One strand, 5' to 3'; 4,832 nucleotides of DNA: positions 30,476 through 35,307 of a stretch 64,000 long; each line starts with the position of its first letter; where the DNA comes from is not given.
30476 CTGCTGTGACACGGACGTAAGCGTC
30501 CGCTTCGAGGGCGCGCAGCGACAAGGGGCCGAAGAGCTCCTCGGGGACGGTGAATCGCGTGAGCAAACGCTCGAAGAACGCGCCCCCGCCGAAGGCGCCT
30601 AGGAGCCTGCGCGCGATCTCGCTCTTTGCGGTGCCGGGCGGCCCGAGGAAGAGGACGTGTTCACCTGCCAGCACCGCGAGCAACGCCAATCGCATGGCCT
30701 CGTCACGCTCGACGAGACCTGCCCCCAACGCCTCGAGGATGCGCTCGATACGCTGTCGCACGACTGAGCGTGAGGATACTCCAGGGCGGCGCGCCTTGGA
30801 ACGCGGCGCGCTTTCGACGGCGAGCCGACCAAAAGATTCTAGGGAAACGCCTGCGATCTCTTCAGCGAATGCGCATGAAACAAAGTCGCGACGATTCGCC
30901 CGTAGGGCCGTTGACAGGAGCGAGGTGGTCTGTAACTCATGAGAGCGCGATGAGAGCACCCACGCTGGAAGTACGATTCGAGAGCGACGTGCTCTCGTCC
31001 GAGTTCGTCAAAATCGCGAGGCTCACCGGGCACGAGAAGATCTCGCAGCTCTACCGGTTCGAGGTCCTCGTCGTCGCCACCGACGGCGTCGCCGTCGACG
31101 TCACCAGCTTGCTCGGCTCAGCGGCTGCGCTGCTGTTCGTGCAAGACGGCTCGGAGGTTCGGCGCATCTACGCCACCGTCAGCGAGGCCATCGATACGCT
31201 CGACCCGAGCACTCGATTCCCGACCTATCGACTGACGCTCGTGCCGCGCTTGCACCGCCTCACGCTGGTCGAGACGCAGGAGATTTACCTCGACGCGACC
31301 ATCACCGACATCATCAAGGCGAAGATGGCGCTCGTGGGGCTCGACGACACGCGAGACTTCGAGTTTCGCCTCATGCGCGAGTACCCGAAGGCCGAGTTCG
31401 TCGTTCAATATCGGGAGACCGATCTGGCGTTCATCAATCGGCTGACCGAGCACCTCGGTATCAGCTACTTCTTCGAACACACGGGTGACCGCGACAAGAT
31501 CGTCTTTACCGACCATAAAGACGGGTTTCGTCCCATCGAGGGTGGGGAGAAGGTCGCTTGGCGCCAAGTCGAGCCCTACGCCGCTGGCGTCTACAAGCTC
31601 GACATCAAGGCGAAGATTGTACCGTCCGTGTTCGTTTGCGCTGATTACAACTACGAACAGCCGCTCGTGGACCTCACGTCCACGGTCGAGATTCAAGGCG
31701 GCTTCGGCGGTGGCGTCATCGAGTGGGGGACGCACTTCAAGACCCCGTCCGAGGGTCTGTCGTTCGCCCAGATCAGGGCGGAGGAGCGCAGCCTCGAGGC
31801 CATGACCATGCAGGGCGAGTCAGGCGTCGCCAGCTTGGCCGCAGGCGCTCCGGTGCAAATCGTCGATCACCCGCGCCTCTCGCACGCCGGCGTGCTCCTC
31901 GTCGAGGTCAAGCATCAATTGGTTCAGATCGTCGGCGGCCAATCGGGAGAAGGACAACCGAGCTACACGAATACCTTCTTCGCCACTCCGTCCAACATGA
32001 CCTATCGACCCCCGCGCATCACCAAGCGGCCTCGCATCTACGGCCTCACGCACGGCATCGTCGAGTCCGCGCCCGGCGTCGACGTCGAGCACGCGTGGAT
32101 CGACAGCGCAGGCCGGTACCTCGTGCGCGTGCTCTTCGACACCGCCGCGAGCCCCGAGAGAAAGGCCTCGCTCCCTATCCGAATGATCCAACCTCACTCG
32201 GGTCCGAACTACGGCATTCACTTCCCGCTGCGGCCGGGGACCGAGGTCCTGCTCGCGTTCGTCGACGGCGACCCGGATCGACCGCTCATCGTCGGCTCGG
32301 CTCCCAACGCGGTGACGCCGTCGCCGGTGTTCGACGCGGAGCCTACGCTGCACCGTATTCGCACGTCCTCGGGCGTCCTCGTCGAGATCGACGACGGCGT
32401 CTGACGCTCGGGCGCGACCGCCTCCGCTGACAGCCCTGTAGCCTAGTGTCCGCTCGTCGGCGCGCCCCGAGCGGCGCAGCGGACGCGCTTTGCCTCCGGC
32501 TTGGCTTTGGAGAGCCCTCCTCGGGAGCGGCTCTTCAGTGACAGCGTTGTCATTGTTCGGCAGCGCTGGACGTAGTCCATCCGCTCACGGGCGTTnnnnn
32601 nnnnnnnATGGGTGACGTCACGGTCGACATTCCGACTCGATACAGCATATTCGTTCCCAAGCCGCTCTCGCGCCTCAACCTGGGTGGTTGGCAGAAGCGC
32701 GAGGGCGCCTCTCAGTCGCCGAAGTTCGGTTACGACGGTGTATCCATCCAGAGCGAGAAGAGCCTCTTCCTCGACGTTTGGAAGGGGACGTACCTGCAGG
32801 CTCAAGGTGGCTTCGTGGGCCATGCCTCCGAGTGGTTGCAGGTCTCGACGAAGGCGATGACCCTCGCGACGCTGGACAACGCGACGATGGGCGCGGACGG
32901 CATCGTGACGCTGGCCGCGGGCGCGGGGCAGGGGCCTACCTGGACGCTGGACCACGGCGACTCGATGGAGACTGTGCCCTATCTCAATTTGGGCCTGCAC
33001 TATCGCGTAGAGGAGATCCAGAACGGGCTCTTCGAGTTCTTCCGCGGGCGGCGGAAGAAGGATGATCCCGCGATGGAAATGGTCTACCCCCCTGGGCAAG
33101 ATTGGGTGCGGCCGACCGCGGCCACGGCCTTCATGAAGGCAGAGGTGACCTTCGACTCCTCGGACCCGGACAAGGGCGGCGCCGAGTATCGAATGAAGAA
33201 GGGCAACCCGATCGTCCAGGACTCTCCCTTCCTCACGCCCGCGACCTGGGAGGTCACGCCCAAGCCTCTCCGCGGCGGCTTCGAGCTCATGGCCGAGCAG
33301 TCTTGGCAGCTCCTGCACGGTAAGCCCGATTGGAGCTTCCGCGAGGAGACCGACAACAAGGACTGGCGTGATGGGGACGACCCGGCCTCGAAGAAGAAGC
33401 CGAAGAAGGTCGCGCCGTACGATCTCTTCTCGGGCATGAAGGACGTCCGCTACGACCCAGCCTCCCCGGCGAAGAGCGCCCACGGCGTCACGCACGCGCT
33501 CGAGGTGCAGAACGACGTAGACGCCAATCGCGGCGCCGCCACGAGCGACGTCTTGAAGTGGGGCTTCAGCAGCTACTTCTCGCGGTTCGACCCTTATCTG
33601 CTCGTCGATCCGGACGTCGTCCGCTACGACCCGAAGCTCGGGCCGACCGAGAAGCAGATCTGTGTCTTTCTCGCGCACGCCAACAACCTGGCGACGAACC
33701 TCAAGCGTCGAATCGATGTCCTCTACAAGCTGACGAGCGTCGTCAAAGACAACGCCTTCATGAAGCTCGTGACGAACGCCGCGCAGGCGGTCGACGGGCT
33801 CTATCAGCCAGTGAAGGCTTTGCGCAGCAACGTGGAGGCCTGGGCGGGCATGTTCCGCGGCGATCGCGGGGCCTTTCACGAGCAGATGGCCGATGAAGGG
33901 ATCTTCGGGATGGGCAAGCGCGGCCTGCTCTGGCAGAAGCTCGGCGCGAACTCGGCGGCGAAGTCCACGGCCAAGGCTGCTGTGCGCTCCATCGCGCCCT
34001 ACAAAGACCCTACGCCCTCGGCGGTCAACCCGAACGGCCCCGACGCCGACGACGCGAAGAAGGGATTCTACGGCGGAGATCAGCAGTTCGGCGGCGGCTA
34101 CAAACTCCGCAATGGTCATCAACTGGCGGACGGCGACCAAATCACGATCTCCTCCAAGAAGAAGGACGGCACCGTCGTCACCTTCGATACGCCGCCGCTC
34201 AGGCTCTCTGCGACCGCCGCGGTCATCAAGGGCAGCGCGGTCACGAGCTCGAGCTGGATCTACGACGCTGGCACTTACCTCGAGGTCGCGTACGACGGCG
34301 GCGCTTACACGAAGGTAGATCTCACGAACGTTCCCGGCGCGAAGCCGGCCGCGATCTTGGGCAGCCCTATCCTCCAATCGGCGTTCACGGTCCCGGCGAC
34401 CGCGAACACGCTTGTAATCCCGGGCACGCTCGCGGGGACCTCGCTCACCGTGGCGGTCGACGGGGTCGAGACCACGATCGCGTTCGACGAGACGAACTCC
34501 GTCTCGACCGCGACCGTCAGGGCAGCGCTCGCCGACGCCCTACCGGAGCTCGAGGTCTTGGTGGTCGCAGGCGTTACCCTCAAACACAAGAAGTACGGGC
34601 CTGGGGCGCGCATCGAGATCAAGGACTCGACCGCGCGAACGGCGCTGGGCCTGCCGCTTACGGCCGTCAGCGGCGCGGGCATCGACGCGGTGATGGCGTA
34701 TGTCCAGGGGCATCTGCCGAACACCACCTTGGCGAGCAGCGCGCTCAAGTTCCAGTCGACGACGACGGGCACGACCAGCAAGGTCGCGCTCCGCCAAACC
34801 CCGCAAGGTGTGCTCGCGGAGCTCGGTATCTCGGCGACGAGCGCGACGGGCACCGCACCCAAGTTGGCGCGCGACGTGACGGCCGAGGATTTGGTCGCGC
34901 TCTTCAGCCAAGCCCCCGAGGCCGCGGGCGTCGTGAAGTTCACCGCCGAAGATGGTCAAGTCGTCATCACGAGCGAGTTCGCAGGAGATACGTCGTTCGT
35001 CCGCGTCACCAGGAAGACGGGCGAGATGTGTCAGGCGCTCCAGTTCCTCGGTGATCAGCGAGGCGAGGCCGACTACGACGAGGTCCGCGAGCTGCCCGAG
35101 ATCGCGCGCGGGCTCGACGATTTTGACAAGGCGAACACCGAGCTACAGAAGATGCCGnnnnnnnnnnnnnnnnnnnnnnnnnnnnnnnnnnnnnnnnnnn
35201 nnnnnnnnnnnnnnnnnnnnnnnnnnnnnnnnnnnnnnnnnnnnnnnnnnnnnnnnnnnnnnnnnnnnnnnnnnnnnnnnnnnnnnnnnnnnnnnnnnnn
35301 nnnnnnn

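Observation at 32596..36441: About 800-aa region of unknown function embedded before spike-like repeats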

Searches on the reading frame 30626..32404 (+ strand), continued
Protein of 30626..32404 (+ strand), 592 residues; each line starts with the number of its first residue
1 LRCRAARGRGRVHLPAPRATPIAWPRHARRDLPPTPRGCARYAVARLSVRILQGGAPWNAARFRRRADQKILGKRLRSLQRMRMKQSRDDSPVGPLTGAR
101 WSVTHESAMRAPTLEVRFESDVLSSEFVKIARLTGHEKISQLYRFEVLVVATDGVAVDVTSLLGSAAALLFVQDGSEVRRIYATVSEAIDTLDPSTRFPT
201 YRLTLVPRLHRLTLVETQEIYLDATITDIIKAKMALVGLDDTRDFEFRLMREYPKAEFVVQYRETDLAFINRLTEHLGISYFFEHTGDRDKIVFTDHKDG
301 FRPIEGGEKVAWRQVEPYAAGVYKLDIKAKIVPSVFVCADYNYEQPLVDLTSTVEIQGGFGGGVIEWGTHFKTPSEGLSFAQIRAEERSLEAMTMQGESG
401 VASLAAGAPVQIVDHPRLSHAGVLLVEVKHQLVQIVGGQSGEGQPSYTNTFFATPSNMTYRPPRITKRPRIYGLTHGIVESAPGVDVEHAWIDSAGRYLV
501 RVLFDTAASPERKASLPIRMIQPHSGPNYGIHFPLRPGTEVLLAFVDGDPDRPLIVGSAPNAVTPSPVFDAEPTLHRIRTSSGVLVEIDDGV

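Call 83: get_annotated_region(hit=H11, flank=2500)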
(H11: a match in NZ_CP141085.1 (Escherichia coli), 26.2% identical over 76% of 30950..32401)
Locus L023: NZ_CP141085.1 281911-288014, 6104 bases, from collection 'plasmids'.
description: Escherichia coli strain KE48 plasmid unnamed1, complete sequence
organism: Escherichia coli (NCBI taxid 562)
taxonomy: Bacteria; Pseudomonadota; Gammaproteobacteria; Enterobacterales; Enterobacteriaceae; Escherichia; Escherichia coli
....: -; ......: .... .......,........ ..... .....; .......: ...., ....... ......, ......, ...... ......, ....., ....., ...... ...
typing (MOB-suite, as given by PLSDB): non-mobilizable
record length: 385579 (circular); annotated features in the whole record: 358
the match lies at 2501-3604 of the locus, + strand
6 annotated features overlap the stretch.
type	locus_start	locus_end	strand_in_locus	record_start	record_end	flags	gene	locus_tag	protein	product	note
CDS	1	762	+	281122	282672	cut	-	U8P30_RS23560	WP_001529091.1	hypothetical protein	-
CDS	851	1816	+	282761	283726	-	-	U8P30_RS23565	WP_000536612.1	hypothetical protein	-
CDS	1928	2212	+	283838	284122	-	-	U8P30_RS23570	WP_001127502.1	type VI secretion system PAAR protein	-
CDS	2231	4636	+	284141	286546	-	tssI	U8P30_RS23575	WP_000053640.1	type VI secretion system tip protein TssI/VgrG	GO:0033103 - protein secretion by the type VI secretion system [Evidence IEA]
CDS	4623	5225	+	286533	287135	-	-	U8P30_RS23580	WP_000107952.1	peptidase M35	-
CDS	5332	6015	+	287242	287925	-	-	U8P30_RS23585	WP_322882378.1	hypothetical protein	-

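Call 112: find_homologous_proteins(query=L018:3770-4450:+, max_evalue=0.00001)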
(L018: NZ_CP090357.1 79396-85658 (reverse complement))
Query L018:3770-4450:+ (227 aa): 517 proteins with E <= 0.00001 among 1440 candidates; the best 120 are listed.
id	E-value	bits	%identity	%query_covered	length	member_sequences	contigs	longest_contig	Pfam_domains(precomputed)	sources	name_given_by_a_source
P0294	3.2e-123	427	92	100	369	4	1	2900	PF13296.12,PF10106.15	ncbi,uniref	ncbi:type VI secretion system Vgr family protein, partial [Pantoea allii]|uniref:DUF2345 domain-cont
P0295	4.1e-109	381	83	100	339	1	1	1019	PF04717.19,PF13296.12,PF10106.15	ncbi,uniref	ncbi:DUF2345 domain-containing protein, partial [Enterobacter hormaechei]|uniref:DUF2345 domain-cont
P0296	6.4e-107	374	92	90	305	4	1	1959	PF13296.12,PF10106.15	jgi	-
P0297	5.8e-104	364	77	100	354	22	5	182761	PF13296.12,PF10106.15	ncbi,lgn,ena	-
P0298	1.2e-103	363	77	100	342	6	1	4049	PF13296.12,PF10106.15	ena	-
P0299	2.2e-98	346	76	100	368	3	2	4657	PF13296.12,PF10106.15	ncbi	ncbi:DUF2345 domain-containing protein, partial [Photorhabdus laumondii]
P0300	2.5e-97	342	76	100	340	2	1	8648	PF13296.12,PF10106.15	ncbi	ncbi:DUF2345 domain-containing protein, partial [Photorhabdus sp. RM125S]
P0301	5.8e-94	331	71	100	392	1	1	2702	PF13296.12,PF10106.15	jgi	jgi:type VI secretion system secreted protein VgrG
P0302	9.6e-93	327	70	100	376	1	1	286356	PF13296.12,PF10106.15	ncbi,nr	ncbi:DUF2345 domain-containing protein, partial [Brenneria sp. g21c3]|nr:DUF2345 domain-containing p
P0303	1.1e-91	324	72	97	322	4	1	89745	PF13296.12,PF10106.15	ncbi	ncbi:DUF2345 domain-containing protein, partial [Brenneria goodwinii]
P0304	1.1e-90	321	69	100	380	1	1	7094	PF13296.12,PF10106.15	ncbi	ncbi:DUF2345 domain-containing protein, partial [Providencia huashanensis]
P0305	5.1e-90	319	94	77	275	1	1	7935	PF10106.15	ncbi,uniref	ncbi:DUF2345 domain-containing protein, partial [Pectobacterium odoriferum]|uniref:DUF2345 domain-co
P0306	2.1e-88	313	67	100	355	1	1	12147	PF13296.12,PF10106.15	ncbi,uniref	ncbi:DUF2345 domain-containing protein, partial [Proteus mirabilis]|uniref:DUF2345 domain-containing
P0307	2.7e-87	310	99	71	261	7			PF10106.15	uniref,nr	uniref:TssI n=2 Tax=Pantoea ananas TaxID=553 RepID=W8DUF2_PANAN|nr:TssI [Pantoea ananatis PA-4]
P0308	5.5e-86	305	67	100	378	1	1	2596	PF13296.12,PF10106.15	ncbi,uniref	ncbi:DUF2345 domain-containing protein, partial [Pluralibacter gergoviae]|uniref:DUF2345 domain-cont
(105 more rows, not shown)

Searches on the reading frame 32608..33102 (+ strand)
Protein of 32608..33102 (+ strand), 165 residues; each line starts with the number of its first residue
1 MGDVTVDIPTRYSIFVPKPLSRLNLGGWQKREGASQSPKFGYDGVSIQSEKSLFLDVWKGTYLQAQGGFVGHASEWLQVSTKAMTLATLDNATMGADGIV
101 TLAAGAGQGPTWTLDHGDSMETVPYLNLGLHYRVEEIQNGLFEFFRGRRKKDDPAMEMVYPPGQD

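Call 59: search_solved_structures(query=A5, max_evalue=10, show_alignments=4)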
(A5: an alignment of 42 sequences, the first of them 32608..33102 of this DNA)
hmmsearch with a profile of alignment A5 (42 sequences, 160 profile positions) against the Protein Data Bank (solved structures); distinct sequences matched with E-value up to 10: 5.
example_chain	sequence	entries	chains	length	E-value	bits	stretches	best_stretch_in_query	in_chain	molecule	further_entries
4hc5_A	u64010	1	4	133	0.18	14.6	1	6-47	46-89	Glyoxalase/bleomycin resistance protein/dioxygenase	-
8gra_I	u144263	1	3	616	0.4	13.5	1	46-100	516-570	Type VI secretion system spike protein VgrG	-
9gtr_q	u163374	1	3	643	0.54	13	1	41-106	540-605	Gp5/Type VI secretion system Vgr protein OB-fold domain-containing protein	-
2pqv_A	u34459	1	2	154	1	12.2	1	53-135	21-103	MutT/nudix family protein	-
6sjl_A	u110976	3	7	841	2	11.2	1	58-105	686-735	Putative type VI secretion protein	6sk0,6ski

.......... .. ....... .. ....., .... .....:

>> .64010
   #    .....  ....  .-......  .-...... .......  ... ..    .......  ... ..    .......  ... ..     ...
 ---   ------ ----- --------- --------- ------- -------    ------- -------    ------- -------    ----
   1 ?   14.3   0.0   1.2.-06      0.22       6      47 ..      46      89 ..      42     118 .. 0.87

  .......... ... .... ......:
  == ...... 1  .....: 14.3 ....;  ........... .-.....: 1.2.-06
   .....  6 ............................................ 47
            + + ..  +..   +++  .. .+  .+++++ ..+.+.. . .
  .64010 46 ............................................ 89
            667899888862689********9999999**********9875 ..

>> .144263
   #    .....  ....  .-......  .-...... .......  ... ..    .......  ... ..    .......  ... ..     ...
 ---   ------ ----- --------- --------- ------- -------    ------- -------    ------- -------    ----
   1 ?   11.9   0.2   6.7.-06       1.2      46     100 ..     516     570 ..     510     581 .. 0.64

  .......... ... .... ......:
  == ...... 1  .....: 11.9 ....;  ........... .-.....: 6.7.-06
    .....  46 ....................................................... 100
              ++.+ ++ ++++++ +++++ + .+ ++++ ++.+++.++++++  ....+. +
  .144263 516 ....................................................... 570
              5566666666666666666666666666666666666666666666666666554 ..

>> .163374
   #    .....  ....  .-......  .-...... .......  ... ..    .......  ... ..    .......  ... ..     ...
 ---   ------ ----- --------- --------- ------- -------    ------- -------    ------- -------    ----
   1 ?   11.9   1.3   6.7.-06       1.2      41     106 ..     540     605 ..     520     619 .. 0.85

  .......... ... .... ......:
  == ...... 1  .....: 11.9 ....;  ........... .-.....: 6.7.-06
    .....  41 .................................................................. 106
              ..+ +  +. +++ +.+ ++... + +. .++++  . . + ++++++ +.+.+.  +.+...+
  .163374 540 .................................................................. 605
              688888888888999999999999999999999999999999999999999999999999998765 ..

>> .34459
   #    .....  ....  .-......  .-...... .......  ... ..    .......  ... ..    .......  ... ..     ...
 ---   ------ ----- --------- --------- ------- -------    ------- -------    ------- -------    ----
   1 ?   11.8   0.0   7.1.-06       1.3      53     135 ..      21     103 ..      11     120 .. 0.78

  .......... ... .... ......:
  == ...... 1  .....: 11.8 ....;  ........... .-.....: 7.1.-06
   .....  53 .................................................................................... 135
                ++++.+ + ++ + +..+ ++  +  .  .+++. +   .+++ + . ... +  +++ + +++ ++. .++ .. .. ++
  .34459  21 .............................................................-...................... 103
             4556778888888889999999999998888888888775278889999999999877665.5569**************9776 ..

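Call 60: search_protein_families(library=pfam, alignment_id=A5, max_evalue=1)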
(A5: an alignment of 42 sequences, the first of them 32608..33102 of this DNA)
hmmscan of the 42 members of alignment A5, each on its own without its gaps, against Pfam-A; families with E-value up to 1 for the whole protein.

A. member 1, window:32608-33102:+ (165 aa): 1 family
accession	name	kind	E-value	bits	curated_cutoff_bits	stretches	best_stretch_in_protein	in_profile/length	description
PF24547.1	DUF7601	-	0.072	14.1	27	1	104-138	50-83/116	Domain of unknown function (DUF7601)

B. families by the number of members that match (of 42 scanned): 17 families
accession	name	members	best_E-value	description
PF10106.14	DUF2345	5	0.00086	Uncharacterized protein conserved in bacteria (DUF2345)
PF10911.13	T7-like_Y65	1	0.013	Bacteriophage T7-like gene 6.5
PF20253.3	DUF6604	1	0.035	Family of unknown function (DUF6604)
PF21300.2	LbR_Ice_bind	1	0.041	Grass antifreeze beta roll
PF12690.13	BsuPI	1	0.042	Intracellular proteinase inhibitor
PF09203.16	MspA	1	0.054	MspA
PF18277.6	AbrB_C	1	0.058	AbrB C-terminal domain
PF10162.14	G8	1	0.065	G8 domain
PF24547.1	DUF7601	1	0.072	Domain of unknown function (DUF7601)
PF00577.26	Usher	1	0.073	Outer membrane usher protein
PF02560.19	Cyanate_lyase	1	0.076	Cyanate lyase C-terminal domain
PF08502.15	LeuA_dimer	1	0.083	LeuA allosteric (dimerisation) domain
PF20009.4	GEVED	1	0.1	GEVED domain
PF13332.12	Fil_haemagg_2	1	0.21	Hemagglutinin repeat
PF09823.15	DUF2357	1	0.23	Domain of unknown function (DUF2357)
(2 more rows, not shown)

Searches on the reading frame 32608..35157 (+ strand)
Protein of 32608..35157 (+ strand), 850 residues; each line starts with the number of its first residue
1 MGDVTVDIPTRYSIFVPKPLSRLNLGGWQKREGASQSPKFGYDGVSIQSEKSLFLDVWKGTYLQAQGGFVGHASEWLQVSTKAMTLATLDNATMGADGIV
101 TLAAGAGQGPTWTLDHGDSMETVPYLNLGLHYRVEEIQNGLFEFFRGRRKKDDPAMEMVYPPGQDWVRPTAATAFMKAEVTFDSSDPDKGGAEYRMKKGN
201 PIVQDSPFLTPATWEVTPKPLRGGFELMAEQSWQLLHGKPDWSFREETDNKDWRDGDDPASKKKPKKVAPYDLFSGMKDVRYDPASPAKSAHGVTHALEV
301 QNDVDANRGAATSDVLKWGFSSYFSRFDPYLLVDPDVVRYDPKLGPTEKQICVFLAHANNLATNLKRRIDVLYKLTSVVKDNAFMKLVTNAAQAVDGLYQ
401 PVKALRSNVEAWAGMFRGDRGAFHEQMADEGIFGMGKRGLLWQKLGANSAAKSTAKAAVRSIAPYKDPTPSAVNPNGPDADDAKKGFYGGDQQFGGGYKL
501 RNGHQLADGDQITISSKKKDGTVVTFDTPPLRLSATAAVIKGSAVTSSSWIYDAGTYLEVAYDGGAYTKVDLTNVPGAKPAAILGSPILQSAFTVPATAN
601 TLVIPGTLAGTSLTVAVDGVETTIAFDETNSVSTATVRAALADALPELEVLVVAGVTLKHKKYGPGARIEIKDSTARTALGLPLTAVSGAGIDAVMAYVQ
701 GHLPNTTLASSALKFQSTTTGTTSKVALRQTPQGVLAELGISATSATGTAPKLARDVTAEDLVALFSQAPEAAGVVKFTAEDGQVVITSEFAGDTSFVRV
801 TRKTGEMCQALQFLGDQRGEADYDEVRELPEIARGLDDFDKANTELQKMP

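Call 46: predict_structure(alignment_id=A3)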
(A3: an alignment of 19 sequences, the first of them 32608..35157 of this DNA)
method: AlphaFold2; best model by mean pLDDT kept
length: 850 residues; sequences in the alignment: 19
mean_pLDDT: 58.7   pTM: 0.37
mean pLDDT of the five models: 58.7, 58.6, 57.8, 55.0, 53.5
residues with pLDDT >= 90: 95; 70-90: 218; 50-70: 137; < 50: 400
segments of 3 or more residues with pLDDT < 50: 1-13, 15-22, 26-45, 52-54, 58-226, 269-296, 303-305, 311-314, 319-329, 372-439, 448-450, 470-472, 491-502, 587-605, 831-850
pLDDT, mean of each block of 10 residues (from residue 1): 29 44 44 33 48 48 35 32 35 45 32 23 25 29 32 43 40 37 33 29 37 35 48 54 61 62 57 44 43 47 49 48 37 62 66 67 55 42 41 38 35 38 36 41 49 76 60 51 53 46 70 89 88 85 84 92 92 89 61 41 53 90 86 80 90 82 91 81 84 91 89 91 91 89 87 77 85 87 84 86 80 77 75 42 38
secondary structure, 60 per line:
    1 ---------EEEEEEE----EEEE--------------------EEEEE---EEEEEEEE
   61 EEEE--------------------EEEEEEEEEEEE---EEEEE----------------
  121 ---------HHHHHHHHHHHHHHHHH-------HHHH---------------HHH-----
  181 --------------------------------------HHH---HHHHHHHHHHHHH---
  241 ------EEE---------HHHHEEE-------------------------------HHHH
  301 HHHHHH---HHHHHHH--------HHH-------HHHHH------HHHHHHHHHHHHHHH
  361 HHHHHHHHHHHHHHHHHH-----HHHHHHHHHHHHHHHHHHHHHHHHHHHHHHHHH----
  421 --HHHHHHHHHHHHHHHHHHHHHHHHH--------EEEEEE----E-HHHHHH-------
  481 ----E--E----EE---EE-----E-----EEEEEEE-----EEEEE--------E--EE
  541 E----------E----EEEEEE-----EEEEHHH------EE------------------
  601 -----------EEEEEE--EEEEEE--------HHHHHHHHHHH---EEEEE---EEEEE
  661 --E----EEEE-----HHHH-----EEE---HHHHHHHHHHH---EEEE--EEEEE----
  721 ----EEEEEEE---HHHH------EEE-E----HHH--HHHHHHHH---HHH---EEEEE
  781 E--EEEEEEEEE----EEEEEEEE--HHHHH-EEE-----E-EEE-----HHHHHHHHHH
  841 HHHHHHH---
elements in order (helices of 4 or more, strands of 3 or more residues): E10-16 E21-24 E45-49 E53-64 E85-96 E100-104 H130-146 H154-157 H225-237 E247-249 H259-262 E263-265 H297-306 H310-316 H335-339 H346-378 H384-416 H423-447 E456-461 H468-473 E511-517 E523-527 E539-541 E557-562 E568-571 E612-617 E620-625 H634-644 E648-652 E656-660 E668-671 H677-680 E686-688 H692-702 E706-709 E712-716 E725-731 H735-738 E745-747 H759-766 E776-781 E784-792 E797-804 H807-811 E813-815 E823-825 H831-847
